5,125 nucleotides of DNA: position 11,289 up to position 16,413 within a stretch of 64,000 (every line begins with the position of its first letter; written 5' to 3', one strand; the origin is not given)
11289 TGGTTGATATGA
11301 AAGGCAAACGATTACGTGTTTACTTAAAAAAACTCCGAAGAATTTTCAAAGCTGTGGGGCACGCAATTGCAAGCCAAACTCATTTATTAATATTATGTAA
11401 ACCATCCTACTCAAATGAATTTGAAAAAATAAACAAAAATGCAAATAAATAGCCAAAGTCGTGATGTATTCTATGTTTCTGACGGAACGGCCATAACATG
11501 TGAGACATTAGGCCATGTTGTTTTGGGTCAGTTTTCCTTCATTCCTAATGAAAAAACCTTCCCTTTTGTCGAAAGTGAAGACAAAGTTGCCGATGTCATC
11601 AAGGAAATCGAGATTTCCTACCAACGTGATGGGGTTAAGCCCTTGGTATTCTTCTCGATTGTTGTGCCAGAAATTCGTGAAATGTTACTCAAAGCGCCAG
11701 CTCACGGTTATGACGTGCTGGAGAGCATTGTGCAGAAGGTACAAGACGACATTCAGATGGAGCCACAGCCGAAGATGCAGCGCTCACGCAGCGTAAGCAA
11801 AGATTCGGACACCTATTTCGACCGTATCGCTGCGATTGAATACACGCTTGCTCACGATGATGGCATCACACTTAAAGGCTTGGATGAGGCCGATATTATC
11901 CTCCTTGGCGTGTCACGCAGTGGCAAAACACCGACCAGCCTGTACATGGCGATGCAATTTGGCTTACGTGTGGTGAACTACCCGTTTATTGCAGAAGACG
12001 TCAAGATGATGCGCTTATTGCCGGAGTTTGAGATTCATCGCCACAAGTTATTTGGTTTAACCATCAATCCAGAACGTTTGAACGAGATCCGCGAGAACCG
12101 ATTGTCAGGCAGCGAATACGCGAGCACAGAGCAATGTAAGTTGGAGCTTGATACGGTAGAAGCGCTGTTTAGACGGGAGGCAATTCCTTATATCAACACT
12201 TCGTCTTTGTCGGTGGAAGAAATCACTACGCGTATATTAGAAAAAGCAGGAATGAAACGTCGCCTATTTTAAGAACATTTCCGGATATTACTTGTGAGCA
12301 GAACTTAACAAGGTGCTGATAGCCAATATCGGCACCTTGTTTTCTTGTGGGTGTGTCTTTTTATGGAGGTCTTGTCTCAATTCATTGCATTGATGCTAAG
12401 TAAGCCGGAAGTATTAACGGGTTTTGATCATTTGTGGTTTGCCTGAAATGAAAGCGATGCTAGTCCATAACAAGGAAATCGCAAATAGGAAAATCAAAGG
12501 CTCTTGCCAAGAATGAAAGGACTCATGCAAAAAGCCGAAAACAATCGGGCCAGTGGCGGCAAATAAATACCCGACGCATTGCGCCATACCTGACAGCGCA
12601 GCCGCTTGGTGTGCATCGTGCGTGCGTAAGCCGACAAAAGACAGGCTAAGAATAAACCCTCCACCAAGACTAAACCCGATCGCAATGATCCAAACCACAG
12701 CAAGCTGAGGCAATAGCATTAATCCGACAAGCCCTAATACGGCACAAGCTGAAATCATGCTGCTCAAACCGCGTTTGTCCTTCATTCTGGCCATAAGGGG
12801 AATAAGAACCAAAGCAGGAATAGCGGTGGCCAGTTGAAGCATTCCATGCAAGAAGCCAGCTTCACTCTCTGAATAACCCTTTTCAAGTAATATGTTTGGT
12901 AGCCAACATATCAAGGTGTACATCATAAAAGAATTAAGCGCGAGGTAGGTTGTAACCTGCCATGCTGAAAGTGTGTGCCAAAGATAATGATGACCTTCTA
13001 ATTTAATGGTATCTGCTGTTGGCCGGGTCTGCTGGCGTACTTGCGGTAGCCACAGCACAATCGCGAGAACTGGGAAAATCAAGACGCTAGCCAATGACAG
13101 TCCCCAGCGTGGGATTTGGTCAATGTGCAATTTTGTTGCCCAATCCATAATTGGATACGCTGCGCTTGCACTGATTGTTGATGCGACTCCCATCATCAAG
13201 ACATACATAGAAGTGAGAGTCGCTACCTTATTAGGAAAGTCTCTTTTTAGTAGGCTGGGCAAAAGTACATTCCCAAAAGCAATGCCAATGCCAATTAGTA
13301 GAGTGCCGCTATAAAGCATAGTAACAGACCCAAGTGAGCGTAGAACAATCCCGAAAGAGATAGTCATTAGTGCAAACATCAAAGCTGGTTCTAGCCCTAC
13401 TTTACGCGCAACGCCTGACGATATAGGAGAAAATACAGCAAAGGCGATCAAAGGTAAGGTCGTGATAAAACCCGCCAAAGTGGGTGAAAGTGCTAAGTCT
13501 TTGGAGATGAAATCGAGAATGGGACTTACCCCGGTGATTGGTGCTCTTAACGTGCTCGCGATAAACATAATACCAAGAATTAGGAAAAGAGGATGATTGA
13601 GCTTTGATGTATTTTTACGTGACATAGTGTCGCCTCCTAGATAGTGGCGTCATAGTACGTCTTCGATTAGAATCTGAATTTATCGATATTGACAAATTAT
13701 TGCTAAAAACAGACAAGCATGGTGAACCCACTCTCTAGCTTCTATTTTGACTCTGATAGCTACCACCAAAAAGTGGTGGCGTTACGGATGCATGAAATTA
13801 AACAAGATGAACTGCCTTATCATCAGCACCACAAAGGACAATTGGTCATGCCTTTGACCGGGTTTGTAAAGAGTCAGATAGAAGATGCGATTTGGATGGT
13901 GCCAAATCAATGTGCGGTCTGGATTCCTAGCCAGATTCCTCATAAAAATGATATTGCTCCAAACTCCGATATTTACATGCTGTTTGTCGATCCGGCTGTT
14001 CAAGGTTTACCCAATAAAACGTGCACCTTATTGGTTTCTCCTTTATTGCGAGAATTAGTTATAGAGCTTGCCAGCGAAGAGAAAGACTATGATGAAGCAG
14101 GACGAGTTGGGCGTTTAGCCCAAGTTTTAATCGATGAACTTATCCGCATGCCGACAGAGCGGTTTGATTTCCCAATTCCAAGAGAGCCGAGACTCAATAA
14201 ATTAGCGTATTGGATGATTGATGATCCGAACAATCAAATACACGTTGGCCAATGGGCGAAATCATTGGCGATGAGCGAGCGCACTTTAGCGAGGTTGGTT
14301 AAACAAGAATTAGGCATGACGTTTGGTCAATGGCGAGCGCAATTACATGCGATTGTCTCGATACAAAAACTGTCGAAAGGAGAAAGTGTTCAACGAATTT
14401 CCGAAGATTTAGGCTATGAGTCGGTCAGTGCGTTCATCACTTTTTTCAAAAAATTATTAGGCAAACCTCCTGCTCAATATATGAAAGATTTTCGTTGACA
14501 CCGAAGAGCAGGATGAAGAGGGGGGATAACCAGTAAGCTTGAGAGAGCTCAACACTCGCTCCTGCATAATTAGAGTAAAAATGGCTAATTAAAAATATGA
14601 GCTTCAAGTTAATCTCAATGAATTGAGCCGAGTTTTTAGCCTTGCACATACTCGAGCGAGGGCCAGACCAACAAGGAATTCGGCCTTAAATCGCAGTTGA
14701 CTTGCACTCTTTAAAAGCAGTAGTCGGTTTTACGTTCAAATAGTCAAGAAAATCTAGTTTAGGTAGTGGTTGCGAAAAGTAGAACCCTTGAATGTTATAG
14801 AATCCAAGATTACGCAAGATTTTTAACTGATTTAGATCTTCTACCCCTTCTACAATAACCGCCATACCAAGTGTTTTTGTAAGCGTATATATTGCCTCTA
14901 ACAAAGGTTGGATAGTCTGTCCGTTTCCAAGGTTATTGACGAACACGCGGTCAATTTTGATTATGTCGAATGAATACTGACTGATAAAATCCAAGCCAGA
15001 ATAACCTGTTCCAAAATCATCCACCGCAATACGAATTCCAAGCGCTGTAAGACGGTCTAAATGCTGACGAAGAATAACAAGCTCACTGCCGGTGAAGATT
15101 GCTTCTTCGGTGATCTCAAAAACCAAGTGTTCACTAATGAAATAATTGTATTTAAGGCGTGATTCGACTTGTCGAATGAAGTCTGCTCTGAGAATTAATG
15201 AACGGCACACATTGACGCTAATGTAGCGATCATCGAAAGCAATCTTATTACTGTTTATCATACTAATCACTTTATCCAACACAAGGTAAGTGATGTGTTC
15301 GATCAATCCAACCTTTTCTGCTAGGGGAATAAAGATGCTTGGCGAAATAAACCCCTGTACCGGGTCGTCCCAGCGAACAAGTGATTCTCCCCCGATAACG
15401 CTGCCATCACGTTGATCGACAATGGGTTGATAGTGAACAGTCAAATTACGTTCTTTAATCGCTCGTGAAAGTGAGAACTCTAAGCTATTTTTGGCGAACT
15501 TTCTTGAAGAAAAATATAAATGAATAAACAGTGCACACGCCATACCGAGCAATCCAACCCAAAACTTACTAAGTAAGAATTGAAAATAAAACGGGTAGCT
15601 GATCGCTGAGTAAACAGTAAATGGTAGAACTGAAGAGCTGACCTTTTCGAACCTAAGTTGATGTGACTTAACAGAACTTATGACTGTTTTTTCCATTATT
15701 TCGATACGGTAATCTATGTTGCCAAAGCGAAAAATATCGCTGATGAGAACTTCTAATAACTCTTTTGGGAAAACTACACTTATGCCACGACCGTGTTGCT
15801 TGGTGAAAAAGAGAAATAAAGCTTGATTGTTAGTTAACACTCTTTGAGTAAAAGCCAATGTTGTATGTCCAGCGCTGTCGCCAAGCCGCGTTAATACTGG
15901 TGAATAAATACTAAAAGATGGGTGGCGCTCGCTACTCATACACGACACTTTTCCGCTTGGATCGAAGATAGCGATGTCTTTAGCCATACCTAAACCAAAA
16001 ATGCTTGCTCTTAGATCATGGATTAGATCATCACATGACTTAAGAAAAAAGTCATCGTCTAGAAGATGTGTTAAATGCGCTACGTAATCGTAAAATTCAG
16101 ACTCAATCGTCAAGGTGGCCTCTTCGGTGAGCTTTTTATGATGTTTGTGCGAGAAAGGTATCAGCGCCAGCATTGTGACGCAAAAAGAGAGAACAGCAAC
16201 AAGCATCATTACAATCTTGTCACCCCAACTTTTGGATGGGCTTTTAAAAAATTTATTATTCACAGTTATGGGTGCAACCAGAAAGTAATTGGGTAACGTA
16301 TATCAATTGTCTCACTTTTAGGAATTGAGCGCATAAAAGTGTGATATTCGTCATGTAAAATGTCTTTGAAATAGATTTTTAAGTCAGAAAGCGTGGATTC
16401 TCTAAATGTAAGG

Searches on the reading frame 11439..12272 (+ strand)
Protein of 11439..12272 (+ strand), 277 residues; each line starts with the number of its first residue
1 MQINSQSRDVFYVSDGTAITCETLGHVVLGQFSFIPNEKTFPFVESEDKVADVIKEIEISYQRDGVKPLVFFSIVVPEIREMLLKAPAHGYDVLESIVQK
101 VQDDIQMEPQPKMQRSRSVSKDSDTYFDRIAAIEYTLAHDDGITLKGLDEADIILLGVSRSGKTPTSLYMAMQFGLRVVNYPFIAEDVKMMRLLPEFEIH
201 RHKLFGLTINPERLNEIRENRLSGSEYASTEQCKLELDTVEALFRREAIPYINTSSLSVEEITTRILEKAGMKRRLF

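Call 111: search_protein_families(library=pfam, proteins=[window:11439-12272:+], max_evalue=0.00001)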
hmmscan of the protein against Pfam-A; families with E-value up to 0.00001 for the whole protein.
window:11439-12272:+ (277 aa): 1 family
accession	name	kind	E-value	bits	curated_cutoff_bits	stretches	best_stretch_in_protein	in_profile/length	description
PF03618.20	Kinase-PPPase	-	5.4e-75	252.8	23.5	1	10-267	1-256/256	Kinase/pyrophosphorylase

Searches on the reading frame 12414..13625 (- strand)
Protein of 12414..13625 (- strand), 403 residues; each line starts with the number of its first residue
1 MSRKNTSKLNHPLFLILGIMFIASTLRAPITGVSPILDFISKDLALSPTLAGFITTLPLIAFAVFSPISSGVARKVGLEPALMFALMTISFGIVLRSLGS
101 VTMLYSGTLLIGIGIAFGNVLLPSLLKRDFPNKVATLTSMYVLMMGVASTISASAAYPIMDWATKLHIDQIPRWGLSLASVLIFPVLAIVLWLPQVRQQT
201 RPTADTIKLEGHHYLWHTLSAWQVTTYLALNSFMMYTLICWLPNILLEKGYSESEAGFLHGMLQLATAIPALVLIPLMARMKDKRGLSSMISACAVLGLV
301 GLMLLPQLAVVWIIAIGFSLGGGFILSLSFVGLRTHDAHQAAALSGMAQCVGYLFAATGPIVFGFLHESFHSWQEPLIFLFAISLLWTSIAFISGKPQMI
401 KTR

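Call 111: search_protein_families(library=pfam, proteins=[window:12414-13625:-], max_evalue=0.00001)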
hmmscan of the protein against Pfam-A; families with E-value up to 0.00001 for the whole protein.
window:12414-13625:- (403 aa): 1 family
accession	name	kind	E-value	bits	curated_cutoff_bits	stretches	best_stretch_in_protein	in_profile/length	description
PF07690.21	MFS_1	-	1.7e-24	86.9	33.4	1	20-356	8-346/347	Major Facilitator Superfamily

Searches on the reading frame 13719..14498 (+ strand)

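Call 111: search_protein_families(library=pfam, proteins=[window:13719-14498:+], max_evalue=0.00001)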
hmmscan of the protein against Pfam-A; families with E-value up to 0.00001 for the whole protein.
window:13719-14498:+ (259 aa): 2 families
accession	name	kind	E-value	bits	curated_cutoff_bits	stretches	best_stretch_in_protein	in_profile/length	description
PF12833.13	HTH_18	-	1.6e-21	76.8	33.6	1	179-256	1-79/80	Helix-turn-helix domain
PF00165.29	HTH_AraC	-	8.1e-12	45.4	26.6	0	167-206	2-41/42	Bacterial regulatory helix-turn-helix proteins, AraC family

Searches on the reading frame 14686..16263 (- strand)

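Call 112: search_protein_families(library=pfam, proteins=[window:14686-16263:-], max_evalue=0.00001)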
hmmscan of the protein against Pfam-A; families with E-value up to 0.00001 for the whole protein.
window:14686-16263:- (525 aa): 1 family
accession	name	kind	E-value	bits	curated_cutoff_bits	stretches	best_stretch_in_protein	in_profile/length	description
PF00563.25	EAL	-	7.4e-62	209.2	31.3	1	264-499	3-236/236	EAL domain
